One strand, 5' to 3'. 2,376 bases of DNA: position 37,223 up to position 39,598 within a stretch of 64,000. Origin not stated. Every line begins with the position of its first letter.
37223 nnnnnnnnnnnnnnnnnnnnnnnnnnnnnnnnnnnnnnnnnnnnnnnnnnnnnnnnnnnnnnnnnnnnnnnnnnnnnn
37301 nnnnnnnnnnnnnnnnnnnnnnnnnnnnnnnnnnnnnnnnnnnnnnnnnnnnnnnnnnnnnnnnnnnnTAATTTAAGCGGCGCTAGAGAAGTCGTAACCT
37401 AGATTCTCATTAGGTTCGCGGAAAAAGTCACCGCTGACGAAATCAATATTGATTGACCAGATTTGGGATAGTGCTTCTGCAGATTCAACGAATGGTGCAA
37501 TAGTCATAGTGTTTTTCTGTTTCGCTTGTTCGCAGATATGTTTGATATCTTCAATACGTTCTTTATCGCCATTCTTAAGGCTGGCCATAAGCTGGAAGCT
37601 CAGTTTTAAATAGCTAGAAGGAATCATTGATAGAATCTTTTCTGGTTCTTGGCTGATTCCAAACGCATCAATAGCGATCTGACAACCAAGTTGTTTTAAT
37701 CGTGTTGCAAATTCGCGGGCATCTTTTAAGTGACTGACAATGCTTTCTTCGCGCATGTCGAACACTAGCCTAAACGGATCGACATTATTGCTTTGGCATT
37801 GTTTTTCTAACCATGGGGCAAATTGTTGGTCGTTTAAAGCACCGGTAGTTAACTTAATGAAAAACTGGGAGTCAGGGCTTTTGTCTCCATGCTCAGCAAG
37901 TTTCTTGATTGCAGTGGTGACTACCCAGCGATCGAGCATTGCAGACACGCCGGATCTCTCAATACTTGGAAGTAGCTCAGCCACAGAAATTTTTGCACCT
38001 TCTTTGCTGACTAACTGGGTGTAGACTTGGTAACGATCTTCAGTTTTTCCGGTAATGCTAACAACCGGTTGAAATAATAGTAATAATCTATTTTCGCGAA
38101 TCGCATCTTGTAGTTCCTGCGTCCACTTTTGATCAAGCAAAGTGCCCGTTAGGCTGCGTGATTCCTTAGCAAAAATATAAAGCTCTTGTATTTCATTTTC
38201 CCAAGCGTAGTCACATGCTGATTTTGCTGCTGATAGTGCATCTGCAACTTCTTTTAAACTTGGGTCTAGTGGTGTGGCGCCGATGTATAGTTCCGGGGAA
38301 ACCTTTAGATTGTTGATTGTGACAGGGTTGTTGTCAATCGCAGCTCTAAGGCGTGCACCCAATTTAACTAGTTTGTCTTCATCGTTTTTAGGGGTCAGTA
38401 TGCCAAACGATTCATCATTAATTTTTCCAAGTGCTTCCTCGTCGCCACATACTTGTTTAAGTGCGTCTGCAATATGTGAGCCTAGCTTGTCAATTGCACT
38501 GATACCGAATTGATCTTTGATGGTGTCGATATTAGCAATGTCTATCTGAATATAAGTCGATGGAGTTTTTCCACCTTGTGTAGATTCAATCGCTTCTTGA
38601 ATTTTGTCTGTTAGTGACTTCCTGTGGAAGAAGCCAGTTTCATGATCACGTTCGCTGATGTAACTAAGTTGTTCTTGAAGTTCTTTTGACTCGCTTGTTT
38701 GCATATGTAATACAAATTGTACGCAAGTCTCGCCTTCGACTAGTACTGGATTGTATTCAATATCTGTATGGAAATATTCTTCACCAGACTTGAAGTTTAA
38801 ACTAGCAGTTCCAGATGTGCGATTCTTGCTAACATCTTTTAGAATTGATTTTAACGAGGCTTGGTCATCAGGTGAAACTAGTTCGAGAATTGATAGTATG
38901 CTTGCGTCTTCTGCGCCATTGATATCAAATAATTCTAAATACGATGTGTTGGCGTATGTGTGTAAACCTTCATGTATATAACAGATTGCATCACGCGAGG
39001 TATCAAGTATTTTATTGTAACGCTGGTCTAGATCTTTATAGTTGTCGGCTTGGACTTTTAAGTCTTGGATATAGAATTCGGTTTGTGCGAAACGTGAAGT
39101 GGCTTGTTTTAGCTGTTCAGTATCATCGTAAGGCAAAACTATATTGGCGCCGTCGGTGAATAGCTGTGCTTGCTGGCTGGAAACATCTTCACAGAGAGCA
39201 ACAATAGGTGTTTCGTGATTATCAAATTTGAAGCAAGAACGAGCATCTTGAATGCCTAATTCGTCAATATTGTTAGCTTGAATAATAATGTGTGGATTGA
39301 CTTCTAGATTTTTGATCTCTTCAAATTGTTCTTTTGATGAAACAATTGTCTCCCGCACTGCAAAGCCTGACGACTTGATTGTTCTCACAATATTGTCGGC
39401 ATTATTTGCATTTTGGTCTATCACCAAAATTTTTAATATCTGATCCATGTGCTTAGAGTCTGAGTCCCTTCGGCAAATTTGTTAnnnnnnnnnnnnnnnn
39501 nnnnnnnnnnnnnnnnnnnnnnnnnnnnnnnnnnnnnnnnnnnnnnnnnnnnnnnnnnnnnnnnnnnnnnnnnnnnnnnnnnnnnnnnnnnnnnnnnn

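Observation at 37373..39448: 691-aa REC-PAS-GGDEF-EAL protein with every catalytic signature degenerate (FimX-like receptor rather than an enzyme)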

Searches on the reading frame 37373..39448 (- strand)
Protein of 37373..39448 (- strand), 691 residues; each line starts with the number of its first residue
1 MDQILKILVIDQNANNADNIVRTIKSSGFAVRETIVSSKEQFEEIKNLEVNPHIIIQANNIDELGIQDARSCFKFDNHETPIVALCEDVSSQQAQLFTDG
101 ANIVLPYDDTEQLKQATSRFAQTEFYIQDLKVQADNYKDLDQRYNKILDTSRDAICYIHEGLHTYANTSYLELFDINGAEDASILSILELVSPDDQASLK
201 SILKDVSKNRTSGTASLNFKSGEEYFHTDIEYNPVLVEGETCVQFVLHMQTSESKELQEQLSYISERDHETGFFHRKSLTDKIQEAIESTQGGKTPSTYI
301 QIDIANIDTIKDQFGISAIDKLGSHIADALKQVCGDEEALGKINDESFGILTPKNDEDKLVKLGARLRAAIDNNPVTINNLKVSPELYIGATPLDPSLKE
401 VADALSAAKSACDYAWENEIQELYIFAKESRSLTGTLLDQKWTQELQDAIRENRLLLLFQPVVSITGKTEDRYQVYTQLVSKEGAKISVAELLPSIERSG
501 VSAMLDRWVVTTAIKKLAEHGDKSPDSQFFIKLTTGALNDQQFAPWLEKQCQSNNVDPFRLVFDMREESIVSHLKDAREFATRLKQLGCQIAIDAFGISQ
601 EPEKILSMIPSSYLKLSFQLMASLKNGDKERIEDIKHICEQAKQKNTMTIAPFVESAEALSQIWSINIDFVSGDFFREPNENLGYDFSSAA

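Call 4: search_protein_families(library=pfam, proteins=[window:37373-39448:-], max_evalue=1)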
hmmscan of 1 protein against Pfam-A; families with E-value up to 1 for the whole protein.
window:37373-39448:- (691 aa): 7 families
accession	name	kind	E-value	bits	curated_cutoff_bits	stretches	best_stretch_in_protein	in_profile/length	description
PF00563.25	EAL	-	3.1e-44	151.6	31.3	1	444-679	2-236/236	EAL domain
PF00990.26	GGDEF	-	6.1e-14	52.5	23.8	1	267-413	3-152/161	Diguanylate cyclase, GGDEF domain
PF00989.32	PAS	-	8.3e-08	32.7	22.6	1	143-247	2-108/113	PAS fold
PF13188.13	PAS_8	-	0.0013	19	21.8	1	142-196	1-55/65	PAS domain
PF25569.1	TPR_ZFYVE26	-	0.012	16.4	27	1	598-651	67-115/123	ZFYVE26-like, TPR repeats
PF05853.18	BKACE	-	0.097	12.4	24.8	1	529-648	76-202/274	beta-keto acid cleavage enzyme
PF20162.4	Etd1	-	0.52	11.3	27.5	0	19-49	39-69/98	Septation protein etd1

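Call 5: search_protein_families(library=ncbifam, proteins=[window:37373-39448:-], max_evalue=1)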
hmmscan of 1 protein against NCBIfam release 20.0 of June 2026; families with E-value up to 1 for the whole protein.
window:37373-39448:- (691 aa): 30 families (the best 25 are shown)
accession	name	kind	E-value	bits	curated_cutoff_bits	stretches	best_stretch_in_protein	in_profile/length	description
NF007298.0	PRK09776.1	equivalog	5.7e-42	143.7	1135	1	181-678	597-1095/1111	diguanylate cyclase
NF007474.0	PRK10060.1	equivalog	5.2e-33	114.2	782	1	252-679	224-644/663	cyclic di-GMP phosphodiesterase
NF045673.1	c-di-GMPRcptLapD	equivalog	2.1e-29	102.4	1020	1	249-680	220-645/647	cyclic di-GMP receptor LapD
NF045675.1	PhdiestaseDibA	equivalog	7.5e-28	97.2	980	1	251-679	189-615/623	phosphodiesterase DibA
NF008281.1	PRK11059.1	equivalog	8e-22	77.3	663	1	267-681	223-631/633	RNase E specificity factor CsrD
NF008467.0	PRK11359.1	equivalog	6.7e-20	70.7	857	1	253-679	364-782/800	oxygen-sensing cyclic-di-GMP phosphodiesterase DosP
NF052458.1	PhdiestGepA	equivalog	2.7e-19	68.9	1200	1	254-677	418-829/840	phosphodiesterase GepA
NF008807.1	PRK11829.1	equivalog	3.2e-19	68.5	733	1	259-624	236-601/670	biofilm formation regulator HmsP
NF053781.1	cdiGMPphdstlr2612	equivalog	1.7e-18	65.8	1600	1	117-679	690-1255/1268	Tlr1612 family c-di-GMP phosphodiesterase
NF038266.1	diguan_SiaD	equivalog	2.2e-13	50.2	290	1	255-410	84-239/252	biofilm regulation diguanylate cyclase SiaD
TIGR00254.1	GGDEF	domain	2.1e-12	47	37.4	1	264-411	4-152/168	diguanylate cyclase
NF011955.1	PRK15426.1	equivalog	2.3e-12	45.9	408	1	251-380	384-513/564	cellulose biosynthesis regulator diguanylate cyclase DgcQ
NF047874.1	MASE3_PAS_HK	subfamily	1e-11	44.4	560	1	106-269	231-396/655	MASE3 domain-containing sensor histidine kinase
NF007135.0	PRK09581.1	equivalog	4.7e-11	42.2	474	1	255-411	283-440/457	PleD family two-component system response regulator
NF052596.1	RR_EAL_PvrR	equivalog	5.3e-10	38.5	580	1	418-674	119-374/398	response regulator cyclic di-GMP phosphodiesterase PvrR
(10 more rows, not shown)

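Call 6: search_solved_structures(query=window:37373-39448:-, max_evalue=0.01, show_alignments=3)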
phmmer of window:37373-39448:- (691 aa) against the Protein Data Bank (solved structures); distinct sequences matched with E-value up to 0.01: 45.
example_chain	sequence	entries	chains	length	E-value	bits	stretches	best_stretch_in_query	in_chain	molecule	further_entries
4j40_A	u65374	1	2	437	1.3e-56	195.4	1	258-689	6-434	FimX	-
3hv9_A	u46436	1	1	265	3.2e-42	147.9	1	446-689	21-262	Protein FimX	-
3hv8_A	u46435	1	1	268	3.3e-42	147.8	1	446-689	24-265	Protein FimX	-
4afy_A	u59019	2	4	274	3.7e-42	147.7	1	446-689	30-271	FIMX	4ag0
5xgb_A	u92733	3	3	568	6e-39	137.1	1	241-673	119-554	Uncharacterized protein | Uncharacterized protein PA0861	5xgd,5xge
7lkq_A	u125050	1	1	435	1.4e-34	122.7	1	256-687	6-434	FimX(GGDEF-EAL)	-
4f3h_A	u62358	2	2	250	3.3e-28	101.6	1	440-676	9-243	Putative uncharacterized protein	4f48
4foj_A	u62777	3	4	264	1.8e-27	99.2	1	440-687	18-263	FimX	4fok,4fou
8pps_A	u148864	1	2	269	3.8e-22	81.6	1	440-673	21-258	EAL domain-containing protein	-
4rnh_A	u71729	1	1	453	7.8e-17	64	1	262-680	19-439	Motility regulator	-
4rnf_A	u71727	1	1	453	3.8e-16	61.7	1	262-680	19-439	Motility regulator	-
3pjw_A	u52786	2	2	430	1.5e-15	59.8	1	253-680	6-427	Cyclic dimeric GMP binding protein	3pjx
5m3c_A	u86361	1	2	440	1.3e-14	56.7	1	268-625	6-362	Diguanylate cyclase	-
3pjt_A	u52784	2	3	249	5.6e-13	51.3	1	441-680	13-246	Cyclic dimeric GMP binding protein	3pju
9clo_A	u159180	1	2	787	3.3e-12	48.7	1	253-679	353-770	Oxygen sensor protein DosP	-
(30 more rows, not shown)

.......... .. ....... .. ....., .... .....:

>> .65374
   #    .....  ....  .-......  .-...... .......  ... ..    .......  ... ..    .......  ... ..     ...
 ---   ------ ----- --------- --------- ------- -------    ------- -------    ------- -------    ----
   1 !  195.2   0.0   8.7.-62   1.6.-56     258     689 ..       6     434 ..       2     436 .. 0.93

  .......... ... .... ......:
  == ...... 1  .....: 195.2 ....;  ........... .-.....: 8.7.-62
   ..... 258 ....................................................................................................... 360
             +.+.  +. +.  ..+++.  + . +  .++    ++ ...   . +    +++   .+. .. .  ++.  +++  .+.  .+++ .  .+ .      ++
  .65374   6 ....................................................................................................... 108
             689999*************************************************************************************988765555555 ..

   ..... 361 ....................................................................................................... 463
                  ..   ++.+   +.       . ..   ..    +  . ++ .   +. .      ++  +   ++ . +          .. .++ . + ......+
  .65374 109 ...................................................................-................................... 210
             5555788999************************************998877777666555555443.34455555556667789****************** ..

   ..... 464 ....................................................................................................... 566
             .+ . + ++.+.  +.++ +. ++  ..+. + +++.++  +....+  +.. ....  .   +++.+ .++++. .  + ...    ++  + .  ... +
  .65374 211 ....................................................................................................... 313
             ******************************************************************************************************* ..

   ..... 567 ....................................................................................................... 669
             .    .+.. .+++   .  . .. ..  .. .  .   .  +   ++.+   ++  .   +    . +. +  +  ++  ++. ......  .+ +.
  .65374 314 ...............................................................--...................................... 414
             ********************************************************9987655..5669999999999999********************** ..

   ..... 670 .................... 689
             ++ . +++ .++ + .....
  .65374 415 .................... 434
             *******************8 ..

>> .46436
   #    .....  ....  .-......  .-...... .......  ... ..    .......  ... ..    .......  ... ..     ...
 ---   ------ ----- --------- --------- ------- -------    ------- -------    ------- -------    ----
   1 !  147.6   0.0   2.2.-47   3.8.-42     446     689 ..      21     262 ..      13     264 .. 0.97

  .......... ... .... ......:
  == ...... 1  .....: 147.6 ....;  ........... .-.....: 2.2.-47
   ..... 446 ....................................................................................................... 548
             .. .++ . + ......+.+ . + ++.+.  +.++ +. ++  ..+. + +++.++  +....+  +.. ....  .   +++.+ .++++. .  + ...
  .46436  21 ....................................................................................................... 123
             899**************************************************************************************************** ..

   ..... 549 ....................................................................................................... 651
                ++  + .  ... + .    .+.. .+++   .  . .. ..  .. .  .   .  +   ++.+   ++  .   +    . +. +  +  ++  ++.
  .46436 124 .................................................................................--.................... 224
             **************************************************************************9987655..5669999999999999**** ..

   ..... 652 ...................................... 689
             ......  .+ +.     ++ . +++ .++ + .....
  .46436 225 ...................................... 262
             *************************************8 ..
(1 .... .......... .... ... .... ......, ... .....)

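Call 9: find_encoding_contigs(protein=window:37373-39448:-, flank=6000, max_places=4)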
Protein window:37373-39448:- (691 aa): no gene with exactly this product is on record in the collection.
